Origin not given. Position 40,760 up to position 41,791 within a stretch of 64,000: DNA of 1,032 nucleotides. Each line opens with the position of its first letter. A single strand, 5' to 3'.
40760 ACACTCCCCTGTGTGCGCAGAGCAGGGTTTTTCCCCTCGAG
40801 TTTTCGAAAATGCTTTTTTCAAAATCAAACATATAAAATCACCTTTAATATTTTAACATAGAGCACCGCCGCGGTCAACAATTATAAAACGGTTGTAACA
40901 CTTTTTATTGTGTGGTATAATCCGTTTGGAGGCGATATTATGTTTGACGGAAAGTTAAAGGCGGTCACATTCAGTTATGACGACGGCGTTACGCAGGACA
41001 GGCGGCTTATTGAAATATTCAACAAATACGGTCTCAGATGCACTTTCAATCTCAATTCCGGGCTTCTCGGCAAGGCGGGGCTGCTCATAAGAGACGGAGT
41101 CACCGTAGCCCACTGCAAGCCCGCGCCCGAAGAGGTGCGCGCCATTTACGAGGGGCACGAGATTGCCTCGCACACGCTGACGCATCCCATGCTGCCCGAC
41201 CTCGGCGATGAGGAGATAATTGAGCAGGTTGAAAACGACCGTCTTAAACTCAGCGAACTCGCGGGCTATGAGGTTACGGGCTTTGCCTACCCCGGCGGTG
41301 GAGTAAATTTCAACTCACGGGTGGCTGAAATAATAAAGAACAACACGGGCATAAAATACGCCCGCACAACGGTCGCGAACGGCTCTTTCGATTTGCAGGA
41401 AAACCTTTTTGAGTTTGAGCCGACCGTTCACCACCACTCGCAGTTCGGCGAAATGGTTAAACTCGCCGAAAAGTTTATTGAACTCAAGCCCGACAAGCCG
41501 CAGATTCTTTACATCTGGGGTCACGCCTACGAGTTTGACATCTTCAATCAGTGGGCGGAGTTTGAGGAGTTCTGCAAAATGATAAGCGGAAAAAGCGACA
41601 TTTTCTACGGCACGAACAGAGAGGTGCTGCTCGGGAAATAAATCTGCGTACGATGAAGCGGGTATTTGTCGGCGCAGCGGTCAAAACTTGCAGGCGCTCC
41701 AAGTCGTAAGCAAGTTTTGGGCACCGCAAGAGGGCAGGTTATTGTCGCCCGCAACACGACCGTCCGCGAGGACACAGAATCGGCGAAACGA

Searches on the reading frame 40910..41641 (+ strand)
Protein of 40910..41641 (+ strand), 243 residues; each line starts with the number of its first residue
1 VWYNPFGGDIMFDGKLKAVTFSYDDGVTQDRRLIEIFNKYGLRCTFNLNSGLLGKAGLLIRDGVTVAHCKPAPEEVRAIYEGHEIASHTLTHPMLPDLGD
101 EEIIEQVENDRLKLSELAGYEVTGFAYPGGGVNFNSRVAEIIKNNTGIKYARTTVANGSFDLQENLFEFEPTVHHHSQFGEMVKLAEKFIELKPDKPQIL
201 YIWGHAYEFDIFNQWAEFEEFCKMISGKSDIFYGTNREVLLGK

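Call 30: search_protein_families(library=pfam, proteins=[window:40910-41641:+], max_evalue=0.01)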
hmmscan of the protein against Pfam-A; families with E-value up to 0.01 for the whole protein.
window:40910-41641:+ (243 aa): 2 families
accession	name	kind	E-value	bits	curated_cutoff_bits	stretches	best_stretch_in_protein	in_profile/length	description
PF01522.26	Polysacc_deac_1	-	1.2e-18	67.7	23.1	1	17-143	7-117/124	Polysaccharide deacetylase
PF03065.20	Glyco_hydro_57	-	1.6e-05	24.8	21.2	1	84-150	104-168/291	Glycosyl hydrolase family 57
